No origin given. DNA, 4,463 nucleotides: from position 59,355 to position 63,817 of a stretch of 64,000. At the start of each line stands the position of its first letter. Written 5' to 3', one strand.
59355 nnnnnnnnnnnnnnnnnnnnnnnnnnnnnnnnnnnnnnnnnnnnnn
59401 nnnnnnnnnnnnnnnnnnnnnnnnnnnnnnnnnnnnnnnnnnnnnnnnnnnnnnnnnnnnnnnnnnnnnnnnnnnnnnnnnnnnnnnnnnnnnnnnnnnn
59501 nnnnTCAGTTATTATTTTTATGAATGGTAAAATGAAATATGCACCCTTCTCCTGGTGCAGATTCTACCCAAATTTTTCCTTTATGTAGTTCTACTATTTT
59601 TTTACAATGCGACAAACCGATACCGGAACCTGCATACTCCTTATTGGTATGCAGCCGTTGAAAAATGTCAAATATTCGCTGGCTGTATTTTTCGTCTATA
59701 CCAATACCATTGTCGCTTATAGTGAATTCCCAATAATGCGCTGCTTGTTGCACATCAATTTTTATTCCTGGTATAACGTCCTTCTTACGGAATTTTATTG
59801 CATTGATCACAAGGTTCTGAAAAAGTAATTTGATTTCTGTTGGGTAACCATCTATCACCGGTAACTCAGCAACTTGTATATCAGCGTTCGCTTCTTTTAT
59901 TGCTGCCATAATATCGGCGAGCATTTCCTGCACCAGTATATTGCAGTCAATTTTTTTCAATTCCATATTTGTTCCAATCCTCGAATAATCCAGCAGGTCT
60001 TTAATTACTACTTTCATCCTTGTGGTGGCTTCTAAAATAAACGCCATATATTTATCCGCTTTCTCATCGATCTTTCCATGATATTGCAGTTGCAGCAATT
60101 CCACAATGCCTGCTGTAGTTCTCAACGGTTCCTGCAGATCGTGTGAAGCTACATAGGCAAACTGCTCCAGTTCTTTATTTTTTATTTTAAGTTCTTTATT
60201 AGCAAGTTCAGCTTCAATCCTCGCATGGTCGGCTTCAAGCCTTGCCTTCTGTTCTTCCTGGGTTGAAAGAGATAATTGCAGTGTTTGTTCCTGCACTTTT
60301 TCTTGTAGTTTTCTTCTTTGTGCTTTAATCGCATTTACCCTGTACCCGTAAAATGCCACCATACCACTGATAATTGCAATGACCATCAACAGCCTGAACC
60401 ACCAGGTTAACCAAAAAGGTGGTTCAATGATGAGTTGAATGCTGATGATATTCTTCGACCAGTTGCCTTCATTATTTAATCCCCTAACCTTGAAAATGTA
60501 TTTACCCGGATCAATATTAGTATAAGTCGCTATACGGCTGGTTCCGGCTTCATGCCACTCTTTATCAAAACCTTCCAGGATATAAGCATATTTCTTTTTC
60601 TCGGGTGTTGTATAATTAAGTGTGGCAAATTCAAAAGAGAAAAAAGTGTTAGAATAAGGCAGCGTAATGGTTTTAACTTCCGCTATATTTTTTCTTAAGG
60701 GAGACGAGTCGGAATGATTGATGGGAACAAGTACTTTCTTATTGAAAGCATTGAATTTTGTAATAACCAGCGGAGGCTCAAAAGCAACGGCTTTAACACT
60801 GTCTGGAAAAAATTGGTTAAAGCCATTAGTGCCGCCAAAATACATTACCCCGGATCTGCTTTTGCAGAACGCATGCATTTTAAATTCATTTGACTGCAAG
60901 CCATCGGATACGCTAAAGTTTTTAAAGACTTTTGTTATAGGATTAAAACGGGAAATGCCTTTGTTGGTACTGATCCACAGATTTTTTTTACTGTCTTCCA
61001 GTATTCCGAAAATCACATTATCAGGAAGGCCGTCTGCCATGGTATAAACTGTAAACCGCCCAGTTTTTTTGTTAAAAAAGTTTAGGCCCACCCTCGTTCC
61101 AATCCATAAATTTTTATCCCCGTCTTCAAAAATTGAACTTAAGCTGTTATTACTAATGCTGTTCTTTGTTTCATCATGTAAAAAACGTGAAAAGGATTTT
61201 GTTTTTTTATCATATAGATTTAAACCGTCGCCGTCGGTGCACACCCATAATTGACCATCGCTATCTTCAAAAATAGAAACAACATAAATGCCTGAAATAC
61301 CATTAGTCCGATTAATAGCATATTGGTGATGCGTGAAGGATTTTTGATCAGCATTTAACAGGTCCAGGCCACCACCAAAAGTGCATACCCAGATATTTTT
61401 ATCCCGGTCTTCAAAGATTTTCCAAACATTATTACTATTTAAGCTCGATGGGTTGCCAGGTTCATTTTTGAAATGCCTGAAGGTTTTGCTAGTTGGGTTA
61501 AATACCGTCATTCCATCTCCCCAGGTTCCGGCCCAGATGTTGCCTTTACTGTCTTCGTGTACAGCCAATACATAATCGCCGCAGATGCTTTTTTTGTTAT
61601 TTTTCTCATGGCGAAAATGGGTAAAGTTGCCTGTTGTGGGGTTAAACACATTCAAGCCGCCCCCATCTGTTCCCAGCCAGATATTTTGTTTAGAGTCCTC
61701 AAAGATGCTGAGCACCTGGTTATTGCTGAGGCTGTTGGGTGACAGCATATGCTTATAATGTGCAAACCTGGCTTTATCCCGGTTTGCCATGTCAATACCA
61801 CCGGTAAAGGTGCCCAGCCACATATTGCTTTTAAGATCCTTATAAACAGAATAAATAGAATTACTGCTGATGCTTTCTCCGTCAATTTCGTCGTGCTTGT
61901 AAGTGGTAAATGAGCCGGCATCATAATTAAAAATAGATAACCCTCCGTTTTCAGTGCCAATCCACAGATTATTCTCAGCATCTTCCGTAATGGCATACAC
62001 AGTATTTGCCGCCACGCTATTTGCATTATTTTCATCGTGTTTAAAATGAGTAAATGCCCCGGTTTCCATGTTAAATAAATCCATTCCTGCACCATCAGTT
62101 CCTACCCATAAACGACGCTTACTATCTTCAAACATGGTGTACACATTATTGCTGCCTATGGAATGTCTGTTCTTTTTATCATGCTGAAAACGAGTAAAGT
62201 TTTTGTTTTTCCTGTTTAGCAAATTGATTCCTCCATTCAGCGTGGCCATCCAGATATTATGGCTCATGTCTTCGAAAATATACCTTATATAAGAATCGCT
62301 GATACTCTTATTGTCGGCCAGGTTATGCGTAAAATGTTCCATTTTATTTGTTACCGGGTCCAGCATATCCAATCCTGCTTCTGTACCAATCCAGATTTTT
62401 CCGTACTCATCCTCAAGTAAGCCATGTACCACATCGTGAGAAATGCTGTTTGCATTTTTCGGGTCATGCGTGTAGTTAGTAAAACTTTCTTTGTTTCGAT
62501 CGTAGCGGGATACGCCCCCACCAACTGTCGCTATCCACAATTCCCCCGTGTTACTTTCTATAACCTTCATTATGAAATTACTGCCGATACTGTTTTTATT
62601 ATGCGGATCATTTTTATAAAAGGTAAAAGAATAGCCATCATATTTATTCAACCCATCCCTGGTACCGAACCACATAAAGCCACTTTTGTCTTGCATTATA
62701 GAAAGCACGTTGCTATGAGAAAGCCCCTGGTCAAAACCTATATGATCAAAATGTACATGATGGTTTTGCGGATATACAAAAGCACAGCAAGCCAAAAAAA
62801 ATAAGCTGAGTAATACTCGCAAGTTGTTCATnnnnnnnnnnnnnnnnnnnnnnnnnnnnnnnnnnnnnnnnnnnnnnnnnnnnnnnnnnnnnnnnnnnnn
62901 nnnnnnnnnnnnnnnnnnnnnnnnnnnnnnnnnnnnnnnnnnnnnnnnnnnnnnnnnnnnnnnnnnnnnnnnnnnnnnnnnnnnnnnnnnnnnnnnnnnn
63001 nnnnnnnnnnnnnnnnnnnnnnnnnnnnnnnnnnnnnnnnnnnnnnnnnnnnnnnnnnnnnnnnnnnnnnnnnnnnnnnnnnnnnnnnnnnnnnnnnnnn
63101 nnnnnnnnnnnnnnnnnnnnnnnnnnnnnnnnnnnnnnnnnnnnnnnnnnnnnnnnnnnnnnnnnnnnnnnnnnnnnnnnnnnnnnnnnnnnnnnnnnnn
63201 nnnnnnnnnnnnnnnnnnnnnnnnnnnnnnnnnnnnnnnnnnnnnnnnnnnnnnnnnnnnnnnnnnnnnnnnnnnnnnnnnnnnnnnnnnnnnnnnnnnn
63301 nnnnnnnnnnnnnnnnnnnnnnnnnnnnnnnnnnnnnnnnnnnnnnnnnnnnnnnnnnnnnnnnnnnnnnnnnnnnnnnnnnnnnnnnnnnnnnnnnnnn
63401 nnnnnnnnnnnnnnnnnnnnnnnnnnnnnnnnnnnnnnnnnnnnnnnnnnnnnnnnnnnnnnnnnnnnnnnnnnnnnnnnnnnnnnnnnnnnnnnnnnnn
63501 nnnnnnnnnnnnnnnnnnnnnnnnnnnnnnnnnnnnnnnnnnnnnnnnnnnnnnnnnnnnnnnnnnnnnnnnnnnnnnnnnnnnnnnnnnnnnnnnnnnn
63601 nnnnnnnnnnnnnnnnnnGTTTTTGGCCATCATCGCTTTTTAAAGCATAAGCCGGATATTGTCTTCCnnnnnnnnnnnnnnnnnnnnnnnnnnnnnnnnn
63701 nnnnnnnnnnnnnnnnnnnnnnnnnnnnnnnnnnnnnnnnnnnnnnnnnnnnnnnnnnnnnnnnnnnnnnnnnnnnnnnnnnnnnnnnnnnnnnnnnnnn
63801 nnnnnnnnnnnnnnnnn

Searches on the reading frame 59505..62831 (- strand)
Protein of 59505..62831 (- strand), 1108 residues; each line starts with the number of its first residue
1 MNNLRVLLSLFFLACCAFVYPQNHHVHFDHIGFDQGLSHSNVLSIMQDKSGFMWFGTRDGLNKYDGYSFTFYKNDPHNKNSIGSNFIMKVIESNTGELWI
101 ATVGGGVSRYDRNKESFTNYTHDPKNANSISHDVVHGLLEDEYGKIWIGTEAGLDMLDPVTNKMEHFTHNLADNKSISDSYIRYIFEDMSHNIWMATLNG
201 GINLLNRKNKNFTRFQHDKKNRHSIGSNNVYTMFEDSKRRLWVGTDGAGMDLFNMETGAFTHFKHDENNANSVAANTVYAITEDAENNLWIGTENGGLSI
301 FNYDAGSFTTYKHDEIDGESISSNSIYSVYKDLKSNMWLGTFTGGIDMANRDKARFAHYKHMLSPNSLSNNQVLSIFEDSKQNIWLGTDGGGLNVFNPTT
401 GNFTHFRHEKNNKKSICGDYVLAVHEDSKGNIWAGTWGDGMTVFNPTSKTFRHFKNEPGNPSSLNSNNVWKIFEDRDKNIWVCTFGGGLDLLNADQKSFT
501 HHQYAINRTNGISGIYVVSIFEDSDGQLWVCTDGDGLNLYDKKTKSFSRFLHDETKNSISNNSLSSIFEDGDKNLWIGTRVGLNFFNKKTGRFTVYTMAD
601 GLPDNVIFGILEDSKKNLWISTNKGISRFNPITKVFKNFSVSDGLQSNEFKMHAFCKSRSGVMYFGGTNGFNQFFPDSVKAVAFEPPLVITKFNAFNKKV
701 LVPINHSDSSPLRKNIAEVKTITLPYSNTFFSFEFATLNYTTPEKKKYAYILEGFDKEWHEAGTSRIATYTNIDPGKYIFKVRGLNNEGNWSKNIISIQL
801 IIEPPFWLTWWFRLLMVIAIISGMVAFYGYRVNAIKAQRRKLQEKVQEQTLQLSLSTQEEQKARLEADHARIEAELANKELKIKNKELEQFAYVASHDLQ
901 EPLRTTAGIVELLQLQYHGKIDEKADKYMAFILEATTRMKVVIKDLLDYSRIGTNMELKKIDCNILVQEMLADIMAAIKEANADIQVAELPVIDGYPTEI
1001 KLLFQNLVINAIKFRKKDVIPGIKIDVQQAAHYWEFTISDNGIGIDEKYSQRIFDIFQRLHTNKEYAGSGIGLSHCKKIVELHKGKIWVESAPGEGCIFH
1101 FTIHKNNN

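Call 32: search_protein_families(library=pfam, proteins=[window:59505-62831:-])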
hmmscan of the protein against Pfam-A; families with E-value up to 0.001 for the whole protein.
window:59505-62831:- (1108 aa): 6 families
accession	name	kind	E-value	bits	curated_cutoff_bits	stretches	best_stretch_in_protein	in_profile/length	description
PF07494.17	Reg_prop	-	1.2e-65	209.4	20.4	7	367-390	1-24/24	Two component regulator propeller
PF02518.31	HATPase_c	-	1.2e-24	87.3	26.4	1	997-1105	3-109/111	Histidine kinase-, DNA gyrase B-, and HSP90-like ATPase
PF07495.19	Y_Y_Y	-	2.8e-20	72.4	26.6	1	739-802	1-64/65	Y_Y_Y domain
PF00512.31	HisKA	-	7.7e-09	35.9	26.9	1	888-954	2-65/66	His Kinase A (phospho-acceptor) domain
PF23748.1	Beta-prop_LRRK2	-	3.4e-08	33.3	26.9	0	267-302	265-300/359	LRRK2 beta propeller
PF23743.1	Beta-prop_BBS7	-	1.4e-07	31.6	27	0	266-345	214-293/299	BBS7 beta-propeller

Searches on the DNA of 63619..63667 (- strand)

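Call 28: build_rna_model(alignment_id=A2, structure=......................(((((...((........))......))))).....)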
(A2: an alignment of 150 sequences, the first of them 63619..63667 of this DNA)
Model R1 built from alignment A2 (150 sequences, 58 columns); structure: as given.
model positions 49; base pairs 7; branch points 0; effective number of sequences 15.18; information 1.128 bits per position. Calibrated on 0.2 Mb of random sequence (short: E-values are rough).
structure used (alignment columns):
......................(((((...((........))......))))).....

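Call 30: search_with_rna_model(model_id=R1, source=window, max_evalue=1, filters=off)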
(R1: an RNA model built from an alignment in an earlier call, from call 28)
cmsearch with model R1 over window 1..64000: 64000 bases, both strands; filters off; matches with E-value up to 1: 14.
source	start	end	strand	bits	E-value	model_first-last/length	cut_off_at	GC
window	49152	49201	-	71.2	1.8e-13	1-49/49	no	0.34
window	50321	50370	-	68.8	6e-13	1-49/49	no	0.32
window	63490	63538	-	66.8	1.6e-12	1-49/49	no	0.45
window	50159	50207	-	66.1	2.3e-12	1-49/49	no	0.39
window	63541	63589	-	66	2.5e-12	1-49/49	no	0.47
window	50081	50129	-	65.8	2.8e-12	1-49/49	no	0.43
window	50237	50286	-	65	4.1e-12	1-49/49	no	0.34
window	63619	63666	-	62.7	1.3e-11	1-49/49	no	0.4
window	49075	49122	-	58.6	1e-10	1-49/49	no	0.42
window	49229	49278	-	52.6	2.1e-09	1-49/49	no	0.3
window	50026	50073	-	41.7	5.1e-07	1-49/49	no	0.46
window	61163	61206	-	15.3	0.31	1-49/49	no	0.25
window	63670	63692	-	14.4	0.49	1-49/49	no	0.26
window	16959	16985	+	13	0.98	1-49/49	no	0.15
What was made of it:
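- Checked: The covariance model R1 finds five modules in unit B: 50370-50321, 50286-50237, 50207-50159, 50129-50081, and a degenerate fifth at 50073-50026 scoring 41.7 bits (call 30).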

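Call 50: search_with_rna_model(model_id=R1, sources=[L022, L024, L051, L085, L088, L099, L110, L027, L035, L113, L037], max_evalue=1)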
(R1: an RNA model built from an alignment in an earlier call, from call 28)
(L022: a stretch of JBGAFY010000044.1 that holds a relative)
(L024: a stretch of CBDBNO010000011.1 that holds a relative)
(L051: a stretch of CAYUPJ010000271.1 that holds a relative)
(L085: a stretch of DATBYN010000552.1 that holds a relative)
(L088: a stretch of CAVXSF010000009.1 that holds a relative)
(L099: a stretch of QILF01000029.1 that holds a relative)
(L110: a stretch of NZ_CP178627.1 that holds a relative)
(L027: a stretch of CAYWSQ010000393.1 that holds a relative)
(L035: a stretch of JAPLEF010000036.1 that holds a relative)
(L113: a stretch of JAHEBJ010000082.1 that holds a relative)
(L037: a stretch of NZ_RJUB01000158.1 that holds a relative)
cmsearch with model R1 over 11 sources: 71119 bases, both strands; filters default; matches with E-value up to 1: 14.
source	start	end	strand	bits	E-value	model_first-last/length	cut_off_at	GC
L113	7829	7876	-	74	5e-14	1-49/49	no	0.38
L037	1292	1339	+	64.8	5.1e-12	1-49/49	no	0.44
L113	7775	7822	-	62.4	1.7e-11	1-49/49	no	0.46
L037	1237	1284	+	62.3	1.8e-11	1-49/49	no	0.38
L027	1104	1150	+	59.8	6.4e-11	1-49/49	no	0.4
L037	1185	1233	+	53.3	1.7e-09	1-49/49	no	0.39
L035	6326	6372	-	48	2.3e-08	1-49/49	no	0.49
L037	1343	1397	+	41.5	6.2e-07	1-49/49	no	0.45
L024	56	84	-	25.4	0.0021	15-43/49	no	0.52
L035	6241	6289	-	25.2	0.0023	1-49/49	no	0.45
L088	3022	3042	+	18.6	0.066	19-39/49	no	0.38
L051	369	389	+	17.5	0.12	19-39/49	no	0.43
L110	1140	1164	+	14.7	0.47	17-41/49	no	0.4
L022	313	333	-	13.9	0.7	19-39/49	no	0.33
